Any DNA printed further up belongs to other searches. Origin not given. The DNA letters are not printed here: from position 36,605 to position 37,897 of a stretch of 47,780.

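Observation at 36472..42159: Phage-borne, incomplete pseudaminic-acid-type nonulosonic acid pathway including the acetamidino branch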

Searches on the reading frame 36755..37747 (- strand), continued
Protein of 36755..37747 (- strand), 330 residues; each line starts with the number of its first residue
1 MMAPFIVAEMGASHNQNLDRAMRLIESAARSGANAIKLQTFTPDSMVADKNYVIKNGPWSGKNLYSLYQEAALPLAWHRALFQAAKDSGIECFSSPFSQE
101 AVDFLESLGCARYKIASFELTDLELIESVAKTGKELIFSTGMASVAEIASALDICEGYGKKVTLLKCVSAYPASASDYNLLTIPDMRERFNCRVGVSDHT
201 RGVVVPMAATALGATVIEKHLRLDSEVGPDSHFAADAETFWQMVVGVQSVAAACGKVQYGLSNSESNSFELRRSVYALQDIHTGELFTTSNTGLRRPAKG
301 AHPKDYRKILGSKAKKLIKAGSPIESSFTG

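Call 22: search_protein_families(library=ncbifam, proteins=[L002:2211-3116:+, L002:3109-4212:+, L002:4209-4580:+, L002:4851-5447:+, L002:5435-6289:+, L002:6286-6873:+, L002:6995-8101:+, L002:8784-9224:+, L002:9236-9787:+, L002:10990-11292:+], max_evalue=0.01)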
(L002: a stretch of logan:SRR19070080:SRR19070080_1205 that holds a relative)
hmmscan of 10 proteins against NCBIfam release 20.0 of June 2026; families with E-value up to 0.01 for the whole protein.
L002:2211-3116:+ (301 aa): 52 families (the best 25 are shown)
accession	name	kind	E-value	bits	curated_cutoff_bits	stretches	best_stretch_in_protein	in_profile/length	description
TIGR03589.1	PseB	equivalog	3.3e-94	315.4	407.75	1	2-269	5-278/324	UDP-N-acetylglucosamine 4,6-dehydratase (inverting)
TIGR04130.1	FnlA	equivalog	1.3e-55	188.6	730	1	3-268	6-280/337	UDP-N-acetylglucosamine 4,6-dehydratase/5-epimerase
TIGR03466.1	HpnA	hypoth_equivalog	7.5e-19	67.8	367.65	1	3-122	2-113/327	hopanoid-associated sugar epimerase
TIGR04180.1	EDH_00030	hypoth_equivalog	7e-18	64.7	475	1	5-124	2-123/297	NAD-dependent 4,6-dehydratase LegB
NF042423.1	oxyalk_red_Shew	equivalog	7.2e-15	54.9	580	1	2-123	9-119/331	2-alkyl-3-oxoalkanoate reductase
NF042422.1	oxyalk_red_OleD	equivalog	4.5e-14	52.5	580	1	4-123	3-111/329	2-alkyl-3-oxoalkanoate reductase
NF052578.1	StrlDmthSdmBMthl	equivalog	1.1e-13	51.6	600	1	4-125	3-116/328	sterol demethylase protein SdmB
TIGR01179.1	galE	equivalog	1.3e-13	50.5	262.3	1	5-169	3-180/332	UDP-glucose 4-epimerase GalE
NF041293.1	G6PDh_Azf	equivalog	4.6e-13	49.2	400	1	3-131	4-124/252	NAD-dependent glucose-6-phosphate dehydrogenase Azf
TIGR02622.1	CDP_4_6_dhtase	equivalog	8.6e-13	48.1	278.45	1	2-126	5-133/352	CDP-glucose 4,6-dehydratase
TIGR01181.1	dTDP_gluc_dehyt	equivalog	1.9e-12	46.9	365.1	1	4-124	2-127/321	dTDP-glucose 4,6-dehydratase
TIGR01746.1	Thioester-redct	subfamily_domain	3.4e-10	39.7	213.35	1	5-170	3-202/371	thioester reductase domain-containing protein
TIGR01214.1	rmlD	equivalog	4.3e-09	35.9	224.05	1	5-148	3-140/285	dTDP-4-dehydrorhamnose reductase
NF007956.0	PRK10675.1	subfamily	1.1e-08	34.6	394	1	4-167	3-182/338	UDP-glucose 4-epimerase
TIGR02197.1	heptose_epim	equivalog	9.4e-08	31.6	274.6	1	5-167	2-172/316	ADP-glyceromanno-heptose 6-epimerase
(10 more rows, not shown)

L002:3109-4212:+ (367 aa): 4 families
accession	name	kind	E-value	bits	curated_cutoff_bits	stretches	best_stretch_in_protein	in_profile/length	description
TIGR03588.1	PseC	equivalog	1.2e-08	34.2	423.5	1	172-211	31-70/380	UDP-4-amino-4,6-dideoxy-N-acetyl-beta-L-altrosamine transaminase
TIGR04181.1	NHT_00031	hypoth_equivalog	5.4e-08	32.1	420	1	170-234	29-96/359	LegC family aminotransferase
NF008687.0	PRK11706.1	equivalog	1.3e-05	24.1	375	0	265-294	170-199/375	dTDP-4-amino-4,6-dideoxygalactose transaminase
NF008658.2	PRK11658.1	equivalog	0.008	14.9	631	0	269-344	175-257/379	UDP-4-amino-4-deoxy-L-arabinose aminotransferase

L002:4209-4580:+ (123 aa): 0 families

L002:4851-5447:+ (198 aa): 10 families
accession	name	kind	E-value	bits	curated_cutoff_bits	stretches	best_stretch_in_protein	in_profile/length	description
TIGR03584.1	PseF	equivalog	3.5e-45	154.4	205.7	2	4-129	1-129/222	pseudaminic acid cytidylyltransferase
NF003950.0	PRK05450.1-3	subfamily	1e-16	61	234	1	1-134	1-131/248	3-deoxy-manno-octulosonate cytidylyltransferase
NF009905.0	PRK13368.1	subfamily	9.6e-15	54.6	255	1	1-129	1-123/243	3-deoxy-manno-octulosonate cytidylyltransferase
NF003952.0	PRK05450.1-5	subfamily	3.4e-12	46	193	1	1-125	1-121/250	3-deoxy-manno-octulosonate cytidylyltransferase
TIGR00466.1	kdsB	equivalog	3.8e-11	42.9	155.2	1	1-113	1-109/241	3-deoxy-manno-octulosonate cytidylyltransferase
NF003948.0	PRK05450.1-1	equivalog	9.3e-10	38.1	281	1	1-120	4-120/248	3-deoxy-manno-octulosonate cytidylyltransferase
TIGR03310.1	matur_MocA_YgfJ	equivalog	0.00042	20.3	186.45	1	5-57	2-58/188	molybdenum cofactor cytidylyltransferase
TIGR00454.1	TIGR00454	hypoth_equivalog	0.00095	19.1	174.7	1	5-187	3-183/183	TIGR00454 family protein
NF001457.0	PRK00317.1-3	equivalog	0.0037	16.8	164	1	4-53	3-54/200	molybdenum cofactor guanylyltransferase MobA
TIGR00453.1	ispD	equivalog_domain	0.0037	16.7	181.3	1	5-64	2-65/219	2-C-methyl-D-erythritol 4-phosphate cytidylyltransferase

L002:5435-6289:+ (284 aa): 0 families

L002:6286-6873:+ (195 aa): 4 families
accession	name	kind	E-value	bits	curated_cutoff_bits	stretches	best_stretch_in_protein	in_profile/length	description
TIGR03587.1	Pse_Me-ase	hypoth_equivalog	1.3e-40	139.7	112.05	1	3-195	4-204/204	pseudaminic acid biosynthesis-associated methylase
NF002463.0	PRK01683.1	equivalog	0.0023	17.6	297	1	36-146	28-136/258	trans-aconitate 2-methyltransferase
NF003165.0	PRK04148.1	equivalog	0.0024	17.9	151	1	37-89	14-65/135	hypothetical protein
TIGR02021.1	BchM-ChlM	equivalog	0.0095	15.4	158.9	0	47-134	62-151/218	magnesium protoporphyrin IX methyltransferase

L002:6995-8101:+ (368 aa): 3 families
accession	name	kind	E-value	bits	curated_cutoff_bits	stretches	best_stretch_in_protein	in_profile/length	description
TIGR03573.1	WbuX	subfamily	7.4e-78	262.4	203.2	1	4-346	1-341/344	N-acetyl sugar amidotransferase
NF049949.1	tRNAsynTtuAPyrococ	equivalog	0.0039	16.4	450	1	59-118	46-104/292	tRNA-5-methyluridine(54) 2-sulfurtransferase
NF006351.0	PRK08576.1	equivalog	0.004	15.8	290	1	60-95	234-269/436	hypothetical protein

L002:8784-9224:+ (146 aa): 1 family
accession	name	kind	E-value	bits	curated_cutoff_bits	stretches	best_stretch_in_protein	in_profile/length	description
NF040503.1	resist_ArsN1a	equivalog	0.004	16.9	170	1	74-139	77-136/159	arsinothricin resistance N-acetyltransferase ArsN1 family A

L002:9236-9787:+ (183 aa): 0 families

L002:10990-11292:+ (100 aa): 0 families

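Call 23: search_protein_families(library=ncbifam, proteins=[L003:4934-5776:+, L003:5764-6375:+, L003:6423-6683:+, L003:6680-7252:+, L003:7249-7827:+, L003:7806-8882:+, L003:8872-9576:+, L003:9573-10004:+, L003:10001-10981:+, L003:10978-11238:+], max_evalue=0.01)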
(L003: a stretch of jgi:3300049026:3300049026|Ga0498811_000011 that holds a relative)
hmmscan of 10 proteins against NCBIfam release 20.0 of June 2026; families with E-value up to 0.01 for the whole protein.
L003:4934-5776:+ (280 aa): 56 families (the best 25 are shown)
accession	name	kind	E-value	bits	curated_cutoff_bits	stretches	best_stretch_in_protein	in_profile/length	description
TIGR03589.1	PseB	equivalog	4.2e-84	282.2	407.75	1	2-261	6-267/324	UDP-N-acetylglucosamine 4,6-dehydratase (inverting)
TIGR04130.1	FnlA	equivalog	9.1e-47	159.6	730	1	3-236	7-238/337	UDP-N-acetylglucosamine 4,6-dehydratase/5-epimerase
TIGR03466.1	HpnA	hypoth_equivalog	8.6e-19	67.6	367.65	1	1-126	1-118/327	hopanoid-associated sugar epimerase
TIGR04180.1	EDH_00030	hypoth_equivalog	2e-18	66.5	475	1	3-231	1-247/297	NAD-dependent 4,6-dehydratase LegB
TIGR01181.1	dTDP_gluc_dehyt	equivalog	9.2e-16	57.8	365.1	1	3-132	2-136/321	dTDP-glucose 4,6-dehydratase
NF042422.1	oxyalk_red_OleD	equivalog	2.5e-13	50.1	580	1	1-121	1-110/329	2-alkyl-3-oxoalkanoate reductase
TIGR01179.1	galE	equivalog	1e-12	47.5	262.3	1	3-140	2-154/332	UDP-glucose 4-epimerase GalE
NF052578.1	StrlDmthSdmBMthl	equivalog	4.8e-12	46.3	600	1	1-124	1-116/328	sterol demethylase protein SdmB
TIGR01746.1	Thioester-redct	subfamily_domain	6e-12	45.5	213.35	1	3-166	2-197/371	thioester reductase domain-containing protein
NF042423.1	oxyalk_red_Shew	equivalog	1e-11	44.5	580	1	2-120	10-117/331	2-alkyl-3-oxoalkanoate reductase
TIGR02622.1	CDP_4_6_dhtase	equivalog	3.1e-11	43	278.45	1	2-127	6-135/352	CDP-glucose 4,6-dehydratase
NF005539.0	PRK07201.1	equivalog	7.9e-11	41.4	549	1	1-113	1-116/657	SDR family oxidoreductase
NF041293.1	G6PDh_Azf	equivalog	4.5e-10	39.4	400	1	2-125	4-119/252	NAD-dependent glucose-6-phosphate dehydrogenase Azf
NF045894.1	PKS_plus_SDR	equivalog_domain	6.2e-10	37.3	1740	1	2-171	1159-1340/1515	type I polyketide synthase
NF047837.1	UDPAcbARedWbcJ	equivalog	1.2e-09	37.5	500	1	62-215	38-188/372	UDP-2-acetamido-2,6-beta-L-arabino-hexul-4-ose reductase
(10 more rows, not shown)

L003:5764-6375:+ (203 aa): 6 families
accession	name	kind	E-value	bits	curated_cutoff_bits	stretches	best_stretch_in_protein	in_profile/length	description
TIGR04181.1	NHT_00031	hypoth_equivalog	4.6e-10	38.9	420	1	11-75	33-96/359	LegC family aminotransferase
TIGR03588.1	PseC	equivalog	3.7e-09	36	423.5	1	10-75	32-96/380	UDP-4-amino-4,6-dideoxy-N-acetyl-beta-L-altrosamine transaminase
TIGR04427.1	PLP_DesI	equivalog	2.3e-07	30.3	650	1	9-75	53-116/390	dTDP-4-dehydro-6-deoxyglucose aminotransferase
NF008658.2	PRK11658.1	equivalog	8.6e-05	21.3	631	0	11-66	36-90/379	UDP-4-amino-4-deoxy-L-arabinose aminotransferase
NF008687.0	PRK11706.1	equivalog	0.0004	19.3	375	0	9-73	32-95/375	dTDP-4-amino-4,6-dideoxygalactose transaminase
TIGR02379.1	ECA_wecE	subfamily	0.0046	15.7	434.85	0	9-67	32-89/376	dTDP-4-amino-4,6-dideoxy-D-glucose transaminase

L003:6423-6683:+ (86 aa): 0 families

L003:6680-7252:+ (190 aa): 9 families
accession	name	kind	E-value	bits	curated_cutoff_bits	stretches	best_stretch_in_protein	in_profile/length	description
TIGR03584.1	PseF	equivalog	2.6e-51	174.4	205.7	2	4-127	1-131/222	pseudaminic acid cytidylyltransferase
NF009905.0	PRK13368.1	subfamily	4.3e-13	49.1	255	1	1-123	1-120/243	3-deoxy-manno-octulosonate cytidylyltransferase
NF003952.0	PRK05450.1-5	subfamily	7.5e-13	48.2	193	1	1-117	1-116/250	3-deoxy-manno-octulosonate cytidylyltransferase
NF003950.0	PRK05450.1-3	subfamily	1.1e-12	47.8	234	1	1-89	1-87/248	3-deoxy-manno-octulosonate cytidylyltransferase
TIGR00466.1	kdsB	equivalog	7.9e-11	41.8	155.2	1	1-134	1-133/241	3-deoxy-manno-octulosonate cytidylyltransferase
NF003948.0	PRK05450.1-1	equivalog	7e-07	28.7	281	1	2-66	5-68/248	3-deoxy-manno-octulosonate cytidylyltransferase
NF010933.0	PRK14353.1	equivalog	7.6e-05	21.5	505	1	2-126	5-133/453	bifunctional UDP-N-acetylglucosamine diphosphorylase/glucosamine-1-phosphate N-acetyltransferase GlmU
TIGR00453.1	ispD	equivalog_domain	8.1e-05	22.2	181.3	1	4-134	1-133/219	2-C-methyl-D-erythritol 4-phosphate cytidylyltransferase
NF010938.0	PRK14358.1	equivalog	0.0026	16.4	500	1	19-134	27-141/481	bifunctional N-acetylglucosamine-1-phosphate uridyltransferase/glucosamine-1-phosphate acetyltransferase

L003:7249-7827:+ (192 aa): 7 families
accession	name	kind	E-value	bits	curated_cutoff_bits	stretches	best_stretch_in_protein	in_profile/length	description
TIGR03587.1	Pse_Me-ase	hypoth_equivalog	1.2e-39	136.6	112.05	1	5-191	7-202/204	pseudaminic acid biosynthesis-associated methylase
TIGR02081.1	metW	equivalog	2.1e-05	24.2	189.5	1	38-134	14-108/194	methionine biosynthesis protein MetW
NF004851.0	PRK06202.1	equivalog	3.8e-05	23.2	243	1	36-134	59-164/237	hypothetical protein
NF045667.1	MTase_DVU1556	equivalog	8.5e-05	22.1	155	1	37-109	22-94/213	DVU_1556 family methyltransferase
NF043040.1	corrin_prot_MT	hypoth_equivalog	0.00096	18.6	180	1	36-124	40-135/216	corrinoid protein-associated methyltransferase CpaM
NF011527.0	PRK14968.1-1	equivalog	0.0012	18.6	242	1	37-104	34-98/192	putative methyltransferase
TIGR04290.1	meth_Rta_06860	hypoth_equivalog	0.0013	18.2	300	1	33-113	43-129/226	TIGR04290 family methyltransferase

L003:7806-8882:+ (358 aa): 2 families
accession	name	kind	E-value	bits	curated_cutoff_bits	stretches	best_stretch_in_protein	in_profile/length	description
TIGR03573.1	WbuX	subfamily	1.3e-56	192.5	203.2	1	12-344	4-340/344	N-acetyl sugar amidotransferase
NF006351.0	PRK08576.1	equivalog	0.00039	19.1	290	1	50-131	223-305/436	hypothetical protein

L003:8872-9576:+ (234 aa): 44 families (the best 25 are shown)
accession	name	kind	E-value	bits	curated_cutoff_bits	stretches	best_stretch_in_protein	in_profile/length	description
TIGR03572.1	WbuZ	equivalog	2.3e-59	200.6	299.7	1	1-213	1-232/232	glycosyl amidation-associated protein WbuZ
TIGR00735.1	hisF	equivalog_domain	1.8e-55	188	294.55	1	1-233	1-254/254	imidazole glycerol phosphate synthase subunit HisF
NF038364.1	AglZ_HisF2_fam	equivalog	1.8e-54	184.8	310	1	3-216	2-233/248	AglZ/HisF2 family acetamidino modification protein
NF010112.0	PRK13585.1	equivalog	8e-21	74.7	243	1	16-209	18-222/241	1-(5-phosphoribosyl)-5-[(5-phosphoribosylamino)methylideneamino]imidazole-4-carboxamide isomerase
TIGR00007.1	TIGR00007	equivalog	1.5e-18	67.3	228.95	1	17-209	15-219/231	1-(5-phosphoribosyl)-5-[(5-phosphoribosylamino)methylideneamino]imidazole-4-carboxamide isomerase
TIGR01919.1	hisA-trpF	equivalog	2.7e-13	50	306.45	1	17-197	19-211/243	bifunctional 1-(5-phosphoribosyl)-5-((5-phosphoribosylamino)methylideneamino)imidazole-4-carboxamide isomerase/phosphoribosylanthranilate is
NF003198.0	PRK04169.1-2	subfamily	1e-10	41.2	247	2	169-213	187-231/249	geranylgeranylglyceryl/heptaprenylglyceryl phosphate synthase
NF005574.0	PRK07259.1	equivalog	2.4e-10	39.8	269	1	168-221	226-279/304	dihydroorotate dehydrogenase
NF002231.0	PRK01130.1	subfamily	3.8e-10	39.2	189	1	165-212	167-214/230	putative N-acetylmannosamine-6-phosphate 2-epimerase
TIGR00734.1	hisAF_rel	hypoth_equivalog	1.5e-07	31.4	179.85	1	44-104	155-214/221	HisA/HisF family protein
NF010114.0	PRK13587.1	equivalog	1.6e-07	31.2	305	1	43-197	45-210/234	1-(5-phosphoribosyl)-5-((5-phosphoribosylamino)methylideneamino)imidazole-4-carboxamide isomerase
TIGR01302.1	IMP_dehydrog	equivalog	6.4e-07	28.6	481.5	1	171-220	319-368/450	IMP dehydrogenase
TIGR01037.2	pyrD_sub1_fam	subfamily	1.2e-06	27.9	270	1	168-214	223-269/300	dihydroorotate dehydrogenase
NF003156.0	PRK04128.1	equivalog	3.6e-06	27.1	285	1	42-134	41-132/231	1-(5-phosphoribosyl)-5-((5-phosphoribosylamino)methylideneamino)imidazole-4-carboxamide isomerase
NF009621.0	PRK13125.1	equivalog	1.5e-05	24.5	234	0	177-211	183-217/244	tryptophan synthase subunit alpha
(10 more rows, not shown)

L003:9573-10004:+ (143 aa): 0 families

L003:10001-10981:+ (326 aa): 2 families
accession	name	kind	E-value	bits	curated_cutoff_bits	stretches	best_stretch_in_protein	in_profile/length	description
TIGR03586.1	PseI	equivalog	1.2e-121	405.9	340.25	1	3-320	2-327/327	pseudaminic acid synthase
TIGR03569.1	NeuB_NnaB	equivalog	3.5e-82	276.1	399.65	1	4-317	2-326/329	N-acetylneuraminate synthase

L003:10978-11238:+ (86 aa): 0 families

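Call 25: find_related_loci(query=window:36755-37747:-, collection=viral_contigs, flank=10000)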
Query window:36755-37747:- (330 aa) in viral_contigs; peptide patterns used: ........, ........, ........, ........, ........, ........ (x = any residue, [..] = any of these).
12 stretches matched a pattern, but none encodes a relative of the query by tblastn (E <= 1e-3).

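Call 27: find_related_loci(query=A1, collection=viral_contigs, flank=10000)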
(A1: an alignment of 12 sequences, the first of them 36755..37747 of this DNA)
Query A1 (330 aa) in viral_contigs; peptide patterns used: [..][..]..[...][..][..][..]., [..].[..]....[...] (x = any residue, [..] = any of these).
196 stretches matched a pattern; 178 encode a relative of the query (tblastn E <= 1e-3); the best 80 are kept; 80 distinct loci.
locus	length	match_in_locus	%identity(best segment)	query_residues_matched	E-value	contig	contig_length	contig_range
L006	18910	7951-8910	47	4-324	1e-93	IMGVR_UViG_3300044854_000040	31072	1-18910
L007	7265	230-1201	47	4-324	4e-90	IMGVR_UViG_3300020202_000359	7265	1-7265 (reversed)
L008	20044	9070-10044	47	5-324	3e-90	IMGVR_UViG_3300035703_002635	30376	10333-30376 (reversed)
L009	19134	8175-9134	50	2-324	6e-89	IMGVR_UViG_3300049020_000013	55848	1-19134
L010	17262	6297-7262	49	1-324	4e-89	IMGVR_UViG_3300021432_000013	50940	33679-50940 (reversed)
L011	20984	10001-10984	46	4-324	2e-88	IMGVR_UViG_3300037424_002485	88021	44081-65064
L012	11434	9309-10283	45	4-324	1e-87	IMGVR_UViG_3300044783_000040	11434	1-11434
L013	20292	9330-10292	48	1-324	1e-86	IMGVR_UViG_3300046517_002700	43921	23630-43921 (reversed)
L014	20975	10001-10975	43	4-324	3e-86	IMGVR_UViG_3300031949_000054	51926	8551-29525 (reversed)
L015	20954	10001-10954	46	4-324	1e-85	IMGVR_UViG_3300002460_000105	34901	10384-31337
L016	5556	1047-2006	46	3-323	4e-85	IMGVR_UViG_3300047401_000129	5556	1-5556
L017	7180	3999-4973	44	5-324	6e-85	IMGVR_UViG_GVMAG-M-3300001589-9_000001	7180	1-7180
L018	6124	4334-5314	45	5-324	7e-85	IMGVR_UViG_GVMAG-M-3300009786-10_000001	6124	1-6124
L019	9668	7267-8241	44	4-324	1e-84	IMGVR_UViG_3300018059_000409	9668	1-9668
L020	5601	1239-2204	43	4-324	4e-84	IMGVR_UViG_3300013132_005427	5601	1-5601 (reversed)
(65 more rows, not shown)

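Call 36: search_solved_structures(query=A3, max_evalue=0.1, show_alignments=1)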
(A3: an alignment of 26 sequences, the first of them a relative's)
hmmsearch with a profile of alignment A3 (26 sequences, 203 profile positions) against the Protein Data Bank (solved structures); distinct sequences matched with E-value up to 0.1: 57.
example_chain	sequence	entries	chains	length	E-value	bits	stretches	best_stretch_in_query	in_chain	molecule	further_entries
1mdo_A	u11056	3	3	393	1.6e-11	47.4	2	9-77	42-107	ArnB aminotransferase | UDP-4-amino-4-deoxy-L-arabinose--oxoglutarate aminotransferase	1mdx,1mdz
3bn1_A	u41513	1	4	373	5.5e-11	45.7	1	8-79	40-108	Perosamine synthetase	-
3dr7_A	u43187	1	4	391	6.3e-11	45.5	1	8-79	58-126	Putative perosamine synthetase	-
4oca_A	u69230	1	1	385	2e-10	43.9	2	9-77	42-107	UDP-4-amino-4-deoxy-L-arabinose--oxoglutarate aminotransferase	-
8e77_A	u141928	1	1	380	6.7e-10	42.2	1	8-79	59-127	DegT/DnrJ/EryC1/StrS aminotransferase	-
8e75_A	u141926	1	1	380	6.7e-10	42.2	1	8-79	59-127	DegT/DnrJ/EryC1/StrS aminotransferase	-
3dr4_A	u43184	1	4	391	8.1e-10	41.9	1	8-79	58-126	Putative perosamine synthetase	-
8sng_A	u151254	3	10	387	3.3e-09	39.9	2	108-187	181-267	UDP-4-amino-4-deoxy-L-arabinose--oxoglutarate aminotransferase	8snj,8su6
9bgp_A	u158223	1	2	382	1.5e-08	37.8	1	11-96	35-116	aminotransferase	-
7b0d_A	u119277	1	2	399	1.5e-08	37.7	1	9-80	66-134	Glutamine--scyllo-inositol transaminase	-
3nu7_A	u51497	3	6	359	2.3e-08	37.1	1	8-89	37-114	Aminotransferase WbpE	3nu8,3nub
3nyu_A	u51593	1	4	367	2.5e-08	37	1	8-89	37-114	Aminotransferase WbpE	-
2c7t_A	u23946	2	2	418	7.5e-08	35.5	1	8-91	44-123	GLUTAMINE-2-DEOXY-SCYLLO-INOSOSE AMINOTRANSFERASE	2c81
4lc3_A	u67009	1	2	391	8.5e-08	35.3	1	91-154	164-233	Putative UDP-4-amino-4-deoxy-l-arabinose--oxoglutarate aminotransferase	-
5w71_A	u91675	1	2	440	8.5e-08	35.3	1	8-91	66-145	L-glutamine:2-deoxy-scyllo-inosose aminotransferase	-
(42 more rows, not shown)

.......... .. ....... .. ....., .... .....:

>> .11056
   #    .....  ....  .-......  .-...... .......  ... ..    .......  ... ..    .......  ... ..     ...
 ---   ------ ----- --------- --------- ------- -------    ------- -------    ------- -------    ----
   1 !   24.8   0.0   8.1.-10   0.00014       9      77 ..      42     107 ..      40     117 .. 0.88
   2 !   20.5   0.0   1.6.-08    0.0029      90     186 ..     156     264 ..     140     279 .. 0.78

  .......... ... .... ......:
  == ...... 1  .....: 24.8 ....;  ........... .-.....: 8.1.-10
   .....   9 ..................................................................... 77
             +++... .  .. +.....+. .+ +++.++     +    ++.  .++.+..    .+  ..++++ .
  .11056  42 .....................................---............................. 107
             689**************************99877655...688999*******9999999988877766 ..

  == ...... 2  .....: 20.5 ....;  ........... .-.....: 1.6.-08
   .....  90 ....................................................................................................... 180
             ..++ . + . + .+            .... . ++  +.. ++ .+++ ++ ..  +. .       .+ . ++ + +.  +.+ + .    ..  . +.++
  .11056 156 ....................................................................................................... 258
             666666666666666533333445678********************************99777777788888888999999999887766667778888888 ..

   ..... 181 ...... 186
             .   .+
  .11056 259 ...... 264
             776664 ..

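Call 84: search_protein_families(library=pfam, proteins=[L002:5435-6289:+, L002:9236-9787:+, L002:4209-4580:+, L002:3109-3630:+, L003:6423-6683:+], max_evalue=0.1)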
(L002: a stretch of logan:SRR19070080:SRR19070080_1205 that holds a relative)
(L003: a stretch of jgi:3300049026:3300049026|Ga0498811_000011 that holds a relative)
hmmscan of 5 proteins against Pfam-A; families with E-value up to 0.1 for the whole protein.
L002:5435-6289:+ (284 aa): 1 family
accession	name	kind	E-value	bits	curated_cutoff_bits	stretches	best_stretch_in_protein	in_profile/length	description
PF02254.24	TrkA_N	-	0.017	15.9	23.8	0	62-90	23-51/116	TrkA-N domain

L002:9236-9787:+ (183 aa): 1 family
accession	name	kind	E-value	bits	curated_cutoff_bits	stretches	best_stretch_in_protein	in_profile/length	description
PF00168.36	C2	-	0.023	15.4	22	0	48-76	63-91/104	C2 domain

L002:4209-4580:+ (123 aa): 0 families

L002:3109-3630:+ (174 aa): 0 families

L003:6423-6683:+ (86 aa): 0 families

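Call 85: search_protein_families(library=phrogs, proteins=[L002:5435-6289:+, L002:9236-9787:+], max_evalue=0.001)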
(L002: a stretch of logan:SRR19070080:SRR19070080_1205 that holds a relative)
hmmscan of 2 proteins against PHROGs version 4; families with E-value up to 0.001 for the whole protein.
L002:5435-6289:+ (284 aa): 0 families

L002:9236-9787:+ (183 aa): 0 families
